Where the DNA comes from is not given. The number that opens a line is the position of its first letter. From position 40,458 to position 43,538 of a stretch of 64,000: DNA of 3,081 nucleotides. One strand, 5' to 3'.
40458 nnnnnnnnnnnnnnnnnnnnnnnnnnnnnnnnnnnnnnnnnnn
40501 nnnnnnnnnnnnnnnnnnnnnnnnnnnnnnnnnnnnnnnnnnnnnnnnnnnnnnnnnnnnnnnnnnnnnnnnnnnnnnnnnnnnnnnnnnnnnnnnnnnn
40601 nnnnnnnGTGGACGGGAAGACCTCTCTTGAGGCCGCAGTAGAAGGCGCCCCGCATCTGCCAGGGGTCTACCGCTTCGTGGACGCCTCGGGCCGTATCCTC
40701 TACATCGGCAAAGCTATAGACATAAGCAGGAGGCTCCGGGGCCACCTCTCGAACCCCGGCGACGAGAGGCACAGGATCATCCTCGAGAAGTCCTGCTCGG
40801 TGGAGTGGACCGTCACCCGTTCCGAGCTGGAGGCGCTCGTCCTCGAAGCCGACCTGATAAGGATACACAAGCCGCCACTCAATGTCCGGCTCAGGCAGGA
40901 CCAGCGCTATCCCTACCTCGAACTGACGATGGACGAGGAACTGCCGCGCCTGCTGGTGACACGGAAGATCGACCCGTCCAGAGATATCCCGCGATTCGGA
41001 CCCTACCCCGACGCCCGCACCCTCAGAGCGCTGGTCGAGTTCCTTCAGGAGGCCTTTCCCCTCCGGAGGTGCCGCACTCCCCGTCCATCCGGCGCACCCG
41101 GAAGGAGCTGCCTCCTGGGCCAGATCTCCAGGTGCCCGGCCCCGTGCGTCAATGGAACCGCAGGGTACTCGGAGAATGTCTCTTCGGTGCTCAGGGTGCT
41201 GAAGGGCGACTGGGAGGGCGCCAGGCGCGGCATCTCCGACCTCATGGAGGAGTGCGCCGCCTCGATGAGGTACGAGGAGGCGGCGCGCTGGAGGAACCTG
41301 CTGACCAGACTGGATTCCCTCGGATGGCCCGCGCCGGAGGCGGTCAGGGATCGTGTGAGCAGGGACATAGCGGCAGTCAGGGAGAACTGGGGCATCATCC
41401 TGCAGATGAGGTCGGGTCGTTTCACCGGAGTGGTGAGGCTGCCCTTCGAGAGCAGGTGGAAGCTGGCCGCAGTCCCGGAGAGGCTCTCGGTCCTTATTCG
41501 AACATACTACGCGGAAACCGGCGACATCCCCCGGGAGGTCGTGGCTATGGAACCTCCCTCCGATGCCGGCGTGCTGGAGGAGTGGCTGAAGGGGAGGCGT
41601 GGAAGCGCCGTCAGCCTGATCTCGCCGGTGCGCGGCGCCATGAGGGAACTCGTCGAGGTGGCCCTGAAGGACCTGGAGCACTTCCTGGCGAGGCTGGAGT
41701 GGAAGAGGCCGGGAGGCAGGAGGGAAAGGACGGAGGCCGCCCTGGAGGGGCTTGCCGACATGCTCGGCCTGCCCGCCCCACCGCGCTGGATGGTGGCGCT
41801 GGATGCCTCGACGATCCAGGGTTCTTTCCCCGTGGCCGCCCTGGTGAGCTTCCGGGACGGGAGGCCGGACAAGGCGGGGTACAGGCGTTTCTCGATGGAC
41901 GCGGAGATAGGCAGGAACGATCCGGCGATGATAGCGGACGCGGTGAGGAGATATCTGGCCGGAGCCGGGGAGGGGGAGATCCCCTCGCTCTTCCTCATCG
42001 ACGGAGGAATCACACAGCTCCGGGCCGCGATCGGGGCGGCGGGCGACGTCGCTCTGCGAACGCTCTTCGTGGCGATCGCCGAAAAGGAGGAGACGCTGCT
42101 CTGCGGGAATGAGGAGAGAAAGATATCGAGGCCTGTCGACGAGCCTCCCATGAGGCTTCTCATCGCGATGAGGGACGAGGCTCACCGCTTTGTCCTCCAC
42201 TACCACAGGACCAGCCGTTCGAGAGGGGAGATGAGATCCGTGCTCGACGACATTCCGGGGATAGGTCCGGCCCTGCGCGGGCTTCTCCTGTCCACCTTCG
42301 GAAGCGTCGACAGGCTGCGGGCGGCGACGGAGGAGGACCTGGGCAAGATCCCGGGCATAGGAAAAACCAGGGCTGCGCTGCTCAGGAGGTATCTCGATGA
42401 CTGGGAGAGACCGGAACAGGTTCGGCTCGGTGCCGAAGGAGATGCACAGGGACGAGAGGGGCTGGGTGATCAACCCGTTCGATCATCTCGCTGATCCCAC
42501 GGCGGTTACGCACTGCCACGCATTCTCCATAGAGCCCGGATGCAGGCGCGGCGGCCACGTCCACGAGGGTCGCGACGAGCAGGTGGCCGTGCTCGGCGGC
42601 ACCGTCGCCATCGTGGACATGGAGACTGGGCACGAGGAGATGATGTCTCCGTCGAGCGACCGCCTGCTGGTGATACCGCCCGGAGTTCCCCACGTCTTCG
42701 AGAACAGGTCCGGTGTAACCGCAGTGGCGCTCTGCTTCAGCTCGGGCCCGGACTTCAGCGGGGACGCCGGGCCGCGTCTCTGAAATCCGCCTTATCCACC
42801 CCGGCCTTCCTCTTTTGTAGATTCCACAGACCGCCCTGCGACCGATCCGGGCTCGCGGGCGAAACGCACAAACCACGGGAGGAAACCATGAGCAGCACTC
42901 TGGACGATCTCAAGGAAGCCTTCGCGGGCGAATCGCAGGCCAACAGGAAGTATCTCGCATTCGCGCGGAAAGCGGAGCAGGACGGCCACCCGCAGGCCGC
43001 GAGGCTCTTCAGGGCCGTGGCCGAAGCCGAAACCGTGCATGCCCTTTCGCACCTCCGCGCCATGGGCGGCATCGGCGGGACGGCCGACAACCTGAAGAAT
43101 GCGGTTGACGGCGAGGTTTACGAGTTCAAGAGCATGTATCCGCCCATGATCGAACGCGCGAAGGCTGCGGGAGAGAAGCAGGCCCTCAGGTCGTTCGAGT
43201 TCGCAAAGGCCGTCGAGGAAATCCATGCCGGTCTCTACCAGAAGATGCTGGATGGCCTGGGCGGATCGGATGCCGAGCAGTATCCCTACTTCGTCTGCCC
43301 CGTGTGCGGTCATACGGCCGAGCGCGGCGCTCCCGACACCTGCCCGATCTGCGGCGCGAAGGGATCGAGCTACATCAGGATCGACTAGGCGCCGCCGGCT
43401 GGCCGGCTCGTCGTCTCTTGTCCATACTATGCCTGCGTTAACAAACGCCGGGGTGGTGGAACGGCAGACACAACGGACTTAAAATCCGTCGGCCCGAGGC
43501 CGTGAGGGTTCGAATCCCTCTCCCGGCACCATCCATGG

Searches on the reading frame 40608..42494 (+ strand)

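Call 26: search_protein_families(library=pfam, proteins=[window:40608-42494:+], max_evalue=0.001)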
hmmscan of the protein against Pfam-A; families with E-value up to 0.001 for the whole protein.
window:40608-42494:+ (628 aa): 8 families
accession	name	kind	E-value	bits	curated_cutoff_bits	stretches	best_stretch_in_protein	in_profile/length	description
PF08459.17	UvrC_RNaseH_dom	-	1.5e-29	103.3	22.3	1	384-529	2-158/159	UvrC RNAse H endonuclease domain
PF22920.2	UvrC_RNaseH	-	1.2e-13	51.4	24.3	1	264-362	18-115/116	UvrC Ribonuclease H-like domain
PF14520.12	HHH_5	-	5.5e-11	43.2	27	1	546-593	4-52/57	Helix-hairpin-helix domain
PF12826.13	HHH_2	-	2.1e-07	31.4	27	1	549-598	8-57/64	Helix-hairpin-helix motif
PF00633.29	HHH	-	3.4e-07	30.2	24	1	566-593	1-28/30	Helix-hairpin-helix motif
PF02151.25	UVR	-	4.9e-07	29.7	21.5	1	210-236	8-34/36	UvrB/uvrC motif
PF01541.30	GIY-YIG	-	1.4e-06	29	22.6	1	19-89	3-74/78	GIY-YIG catalytic domain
PF11798.14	IMS_HHH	-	0.00049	20.6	24.4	0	577-594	12-29/32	IMS family HHH motif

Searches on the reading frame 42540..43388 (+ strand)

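Call 45: search_protein_families(library=pfam, proteins=[window:42540-43388:+], max_evalue=0.001)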
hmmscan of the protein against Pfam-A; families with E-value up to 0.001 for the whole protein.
window:42540-43388:+ (282 aa): 2 families
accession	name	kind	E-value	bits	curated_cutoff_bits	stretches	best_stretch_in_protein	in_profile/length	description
PF02915.23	Rubrerythrin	-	3.6e-21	76.4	22.8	1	124-236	3-136/137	Rubrerythrin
PF21349.2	RUBY_RBDX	-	1.5e-07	31.1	26.5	1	251-276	1-27/30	Rubrerythrin, rubredoxin-like domain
